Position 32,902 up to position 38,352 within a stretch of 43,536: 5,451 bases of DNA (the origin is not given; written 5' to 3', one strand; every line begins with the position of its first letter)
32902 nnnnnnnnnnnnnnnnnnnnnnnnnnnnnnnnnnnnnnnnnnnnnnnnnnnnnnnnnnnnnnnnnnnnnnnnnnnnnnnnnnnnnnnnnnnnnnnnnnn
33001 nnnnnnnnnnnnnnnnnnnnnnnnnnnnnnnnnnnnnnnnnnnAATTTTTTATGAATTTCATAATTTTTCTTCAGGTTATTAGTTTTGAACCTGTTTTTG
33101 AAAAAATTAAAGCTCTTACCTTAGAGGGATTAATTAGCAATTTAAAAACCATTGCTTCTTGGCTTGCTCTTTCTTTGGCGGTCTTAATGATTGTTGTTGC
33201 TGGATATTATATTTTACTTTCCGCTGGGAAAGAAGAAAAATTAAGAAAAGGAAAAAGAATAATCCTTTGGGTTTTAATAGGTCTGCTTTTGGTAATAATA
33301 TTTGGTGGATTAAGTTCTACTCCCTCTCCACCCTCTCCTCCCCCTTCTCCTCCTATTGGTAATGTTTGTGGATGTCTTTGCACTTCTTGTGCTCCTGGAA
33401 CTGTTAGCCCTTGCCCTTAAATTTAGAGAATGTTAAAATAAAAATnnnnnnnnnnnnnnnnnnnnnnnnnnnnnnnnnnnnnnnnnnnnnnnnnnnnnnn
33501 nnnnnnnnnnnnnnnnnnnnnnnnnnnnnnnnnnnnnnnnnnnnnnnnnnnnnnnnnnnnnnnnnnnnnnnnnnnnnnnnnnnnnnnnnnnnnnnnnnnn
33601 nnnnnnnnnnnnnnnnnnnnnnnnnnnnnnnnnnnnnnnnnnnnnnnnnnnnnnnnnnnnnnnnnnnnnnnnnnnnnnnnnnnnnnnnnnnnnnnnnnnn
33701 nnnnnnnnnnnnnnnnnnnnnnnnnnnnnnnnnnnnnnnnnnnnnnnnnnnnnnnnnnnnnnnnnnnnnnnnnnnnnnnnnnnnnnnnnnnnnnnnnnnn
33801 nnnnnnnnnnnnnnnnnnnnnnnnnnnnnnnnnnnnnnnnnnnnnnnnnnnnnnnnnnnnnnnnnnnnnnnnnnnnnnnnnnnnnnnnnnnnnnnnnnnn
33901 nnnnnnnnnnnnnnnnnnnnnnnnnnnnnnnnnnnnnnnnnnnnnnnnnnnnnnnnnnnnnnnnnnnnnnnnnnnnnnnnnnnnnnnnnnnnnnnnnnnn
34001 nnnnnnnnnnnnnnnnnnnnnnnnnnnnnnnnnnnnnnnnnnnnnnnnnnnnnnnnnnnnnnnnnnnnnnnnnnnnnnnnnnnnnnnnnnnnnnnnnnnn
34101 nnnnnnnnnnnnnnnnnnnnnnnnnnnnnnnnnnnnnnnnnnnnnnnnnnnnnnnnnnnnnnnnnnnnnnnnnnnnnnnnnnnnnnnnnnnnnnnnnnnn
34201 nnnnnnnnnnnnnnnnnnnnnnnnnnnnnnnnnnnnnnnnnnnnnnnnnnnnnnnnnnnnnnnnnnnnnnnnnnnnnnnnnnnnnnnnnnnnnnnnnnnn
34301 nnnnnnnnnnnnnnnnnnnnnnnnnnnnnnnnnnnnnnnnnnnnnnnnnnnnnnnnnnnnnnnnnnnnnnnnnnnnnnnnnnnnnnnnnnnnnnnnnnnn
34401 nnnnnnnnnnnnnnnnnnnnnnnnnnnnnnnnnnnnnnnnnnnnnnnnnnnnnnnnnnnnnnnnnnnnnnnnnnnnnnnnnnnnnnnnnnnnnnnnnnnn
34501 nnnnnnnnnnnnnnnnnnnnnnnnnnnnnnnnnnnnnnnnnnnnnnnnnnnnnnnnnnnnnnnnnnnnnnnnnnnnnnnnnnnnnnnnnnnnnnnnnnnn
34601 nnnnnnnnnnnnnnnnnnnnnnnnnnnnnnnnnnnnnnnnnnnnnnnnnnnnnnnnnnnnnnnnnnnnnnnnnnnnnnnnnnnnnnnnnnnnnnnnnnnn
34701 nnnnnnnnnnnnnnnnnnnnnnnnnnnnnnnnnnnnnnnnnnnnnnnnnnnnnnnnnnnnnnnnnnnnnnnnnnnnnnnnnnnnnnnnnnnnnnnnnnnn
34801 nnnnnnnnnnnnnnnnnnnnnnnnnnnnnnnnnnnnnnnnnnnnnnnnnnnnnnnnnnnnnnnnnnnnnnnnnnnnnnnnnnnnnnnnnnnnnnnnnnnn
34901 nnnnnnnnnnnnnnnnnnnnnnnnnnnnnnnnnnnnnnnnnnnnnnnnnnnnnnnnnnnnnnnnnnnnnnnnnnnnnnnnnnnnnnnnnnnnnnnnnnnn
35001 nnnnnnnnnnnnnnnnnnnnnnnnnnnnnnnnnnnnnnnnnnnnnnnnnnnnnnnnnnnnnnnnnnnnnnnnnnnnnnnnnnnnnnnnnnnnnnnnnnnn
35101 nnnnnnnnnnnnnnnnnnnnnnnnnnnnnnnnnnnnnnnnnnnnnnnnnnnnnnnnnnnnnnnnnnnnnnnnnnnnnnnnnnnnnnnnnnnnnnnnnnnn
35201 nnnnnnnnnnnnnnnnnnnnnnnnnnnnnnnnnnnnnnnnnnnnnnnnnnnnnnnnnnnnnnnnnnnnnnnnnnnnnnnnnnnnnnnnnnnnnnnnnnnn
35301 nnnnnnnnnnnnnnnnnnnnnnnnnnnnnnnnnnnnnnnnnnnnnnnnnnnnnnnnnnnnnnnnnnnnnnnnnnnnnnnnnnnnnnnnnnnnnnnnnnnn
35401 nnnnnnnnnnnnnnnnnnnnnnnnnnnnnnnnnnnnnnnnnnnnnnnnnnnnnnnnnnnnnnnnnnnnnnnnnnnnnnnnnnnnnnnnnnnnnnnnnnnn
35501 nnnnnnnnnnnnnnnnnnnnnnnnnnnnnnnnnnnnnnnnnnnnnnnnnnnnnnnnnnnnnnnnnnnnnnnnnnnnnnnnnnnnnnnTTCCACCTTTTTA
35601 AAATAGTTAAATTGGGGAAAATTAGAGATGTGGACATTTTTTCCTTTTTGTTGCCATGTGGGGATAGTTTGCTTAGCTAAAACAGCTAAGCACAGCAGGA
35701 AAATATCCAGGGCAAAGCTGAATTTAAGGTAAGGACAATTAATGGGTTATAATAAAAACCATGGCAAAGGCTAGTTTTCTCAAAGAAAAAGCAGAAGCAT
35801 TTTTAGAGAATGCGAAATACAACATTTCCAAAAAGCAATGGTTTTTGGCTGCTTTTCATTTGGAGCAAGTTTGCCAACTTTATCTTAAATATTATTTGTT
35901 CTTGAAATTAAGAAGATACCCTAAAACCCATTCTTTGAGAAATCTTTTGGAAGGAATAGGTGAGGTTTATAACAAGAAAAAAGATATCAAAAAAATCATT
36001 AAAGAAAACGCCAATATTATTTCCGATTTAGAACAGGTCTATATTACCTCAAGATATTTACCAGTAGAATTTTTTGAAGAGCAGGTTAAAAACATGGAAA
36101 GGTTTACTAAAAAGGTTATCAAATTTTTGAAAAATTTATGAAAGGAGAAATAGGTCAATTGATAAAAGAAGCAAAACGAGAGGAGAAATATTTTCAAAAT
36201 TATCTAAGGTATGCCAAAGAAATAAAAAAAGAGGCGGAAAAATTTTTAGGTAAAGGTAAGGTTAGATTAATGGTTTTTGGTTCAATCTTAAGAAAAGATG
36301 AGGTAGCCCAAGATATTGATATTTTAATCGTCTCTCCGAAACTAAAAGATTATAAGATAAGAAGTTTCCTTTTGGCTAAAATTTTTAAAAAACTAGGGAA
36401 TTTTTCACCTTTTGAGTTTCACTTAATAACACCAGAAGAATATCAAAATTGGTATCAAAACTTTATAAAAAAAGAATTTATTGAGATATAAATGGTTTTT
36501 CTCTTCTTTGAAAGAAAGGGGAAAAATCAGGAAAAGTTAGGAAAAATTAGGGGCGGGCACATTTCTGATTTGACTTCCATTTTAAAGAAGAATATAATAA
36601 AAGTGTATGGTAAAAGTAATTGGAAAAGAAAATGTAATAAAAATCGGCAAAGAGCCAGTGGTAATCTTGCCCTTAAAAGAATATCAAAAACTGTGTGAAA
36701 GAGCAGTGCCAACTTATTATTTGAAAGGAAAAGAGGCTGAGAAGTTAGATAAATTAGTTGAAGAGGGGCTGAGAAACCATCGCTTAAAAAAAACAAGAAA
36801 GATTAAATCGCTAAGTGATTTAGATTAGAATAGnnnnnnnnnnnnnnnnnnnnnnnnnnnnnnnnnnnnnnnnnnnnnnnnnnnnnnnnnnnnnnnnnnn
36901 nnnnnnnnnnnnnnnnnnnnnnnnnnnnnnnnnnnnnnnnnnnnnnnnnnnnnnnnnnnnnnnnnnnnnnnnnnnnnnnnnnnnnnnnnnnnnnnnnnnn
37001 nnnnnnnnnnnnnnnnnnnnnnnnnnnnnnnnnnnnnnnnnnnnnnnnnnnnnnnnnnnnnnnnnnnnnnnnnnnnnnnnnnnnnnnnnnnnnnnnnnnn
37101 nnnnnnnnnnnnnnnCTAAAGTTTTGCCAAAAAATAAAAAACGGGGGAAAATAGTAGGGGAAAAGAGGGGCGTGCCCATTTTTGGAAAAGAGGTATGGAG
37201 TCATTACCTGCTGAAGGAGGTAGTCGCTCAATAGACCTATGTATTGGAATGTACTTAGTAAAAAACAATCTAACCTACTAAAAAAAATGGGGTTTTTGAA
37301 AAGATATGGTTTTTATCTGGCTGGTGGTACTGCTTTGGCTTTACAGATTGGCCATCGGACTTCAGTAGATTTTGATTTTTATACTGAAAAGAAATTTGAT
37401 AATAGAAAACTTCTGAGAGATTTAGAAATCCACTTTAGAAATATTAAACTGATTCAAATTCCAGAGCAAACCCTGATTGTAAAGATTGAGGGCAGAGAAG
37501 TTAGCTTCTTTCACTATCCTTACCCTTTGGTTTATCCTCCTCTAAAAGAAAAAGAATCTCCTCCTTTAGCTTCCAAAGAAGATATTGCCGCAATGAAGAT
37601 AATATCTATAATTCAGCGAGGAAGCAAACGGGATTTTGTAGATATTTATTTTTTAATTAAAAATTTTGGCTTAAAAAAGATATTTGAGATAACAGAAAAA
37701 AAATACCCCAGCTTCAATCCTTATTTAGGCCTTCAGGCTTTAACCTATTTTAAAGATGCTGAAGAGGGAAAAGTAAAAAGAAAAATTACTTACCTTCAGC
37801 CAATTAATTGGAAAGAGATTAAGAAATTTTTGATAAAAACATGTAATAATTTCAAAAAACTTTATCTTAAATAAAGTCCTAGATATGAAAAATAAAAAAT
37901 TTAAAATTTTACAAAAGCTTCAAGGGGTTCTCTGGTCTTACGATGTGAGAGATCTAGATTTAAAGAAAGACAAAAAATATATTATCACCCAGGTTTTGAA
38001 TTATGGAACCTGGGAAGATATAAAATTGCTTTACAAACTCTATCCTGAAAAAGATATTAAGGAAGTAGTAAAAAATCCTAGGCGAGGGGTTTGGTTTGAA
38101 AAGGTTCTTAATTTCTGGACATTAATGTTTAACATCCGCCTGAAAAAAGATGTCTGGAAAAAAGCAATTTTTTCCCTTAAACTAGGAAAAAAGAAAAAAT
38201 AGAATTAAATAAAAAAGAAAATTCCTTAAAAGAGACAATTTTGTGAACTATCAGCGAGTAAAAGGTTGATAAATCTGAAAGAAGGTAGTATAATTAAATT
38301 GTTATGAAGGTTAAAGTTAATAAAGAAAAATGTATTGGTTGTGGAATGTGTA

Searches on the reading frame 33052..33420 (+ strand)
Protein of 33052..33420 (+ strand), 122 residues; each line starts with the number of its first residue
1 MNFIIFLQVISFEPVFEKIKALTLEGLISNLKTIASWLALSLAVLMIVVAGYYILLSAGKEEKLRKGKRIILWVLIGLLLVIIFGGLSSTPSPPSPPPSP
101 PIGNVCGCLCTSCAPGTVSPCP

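Call 77: search_protein_families(library=pfam, proteins=[window:33052-33420:+], max_evalue=0.00001)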
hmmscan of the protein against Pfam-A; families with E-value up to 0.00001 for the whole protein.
window:33052-33420:+ (122 aa): 1 family
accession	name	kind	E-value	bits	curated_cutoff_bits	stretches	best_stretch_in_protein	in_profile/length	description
PF18895.5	T4SS_pilin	-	6.2e-10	39.4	26.6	1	23-85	4-65/71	Type IV secretion system pilin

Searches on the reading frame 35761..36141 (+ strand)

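Call 77: search_protein_families(library=pfam, proteins=[window:35761-36141:+], max_evalue=0.00001)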
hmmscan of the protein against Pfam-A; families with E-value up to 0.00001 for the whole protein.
window:35761-36141:+ (126 aa): 1 family
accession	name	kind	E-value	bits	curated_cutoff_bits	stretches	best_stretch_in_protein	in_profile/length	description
PF05168.19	HEPN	-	1.4e-25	90.1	22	1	5-125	2-116/117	HEPN domain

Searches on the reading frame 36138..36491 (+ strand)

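Call 77: search_protein_families(library=pfam, proteins=[window:36138-36491:+], max_evalue=0.00001)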
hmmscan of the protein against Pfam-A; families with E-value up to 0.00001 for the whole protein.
window:36138-36491:+ (117 aa): 1 family
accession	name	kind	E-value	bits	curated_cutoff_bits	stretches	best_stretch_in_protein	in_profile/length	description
PF01909.29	NTP_transf_2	-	4.5e-07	30.6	21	1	27-108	2-83/93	Nucleotidyltransferase domain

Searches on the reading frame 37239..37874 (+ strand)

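Call 77: search_protein_families(library=pfam, proteins=[window:37239-37874:+], max_evalue=0.00001)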
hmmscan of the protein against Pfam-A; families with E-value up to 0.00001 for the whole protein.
window:37239-37874:+ (211 aa): 1 family
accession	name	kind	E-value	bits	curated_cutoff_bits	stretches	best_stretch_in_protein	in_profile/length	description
PF08843.17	AbiEii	-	3.4e-14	53.8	22.5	1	23-154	13-184/238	Nucleotidyl transferase AbiEii toxin, Type IV TA system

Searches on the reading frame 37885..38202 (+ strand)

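Call 77: search_protein_families(library=pfam, proteins=[window:37885-38202:+], max_evalue=0.00001)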
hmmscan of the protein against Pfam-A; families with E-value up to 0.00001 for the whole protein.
window:37885-38202:+ (105 aa): 1 family
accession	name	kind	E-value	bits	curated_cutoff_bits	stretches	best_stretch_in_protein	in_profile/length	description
PF21956.1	DUF6922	-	8e-15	54.5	27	1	15-62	5-52/52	Family of unknown function (DUF6922)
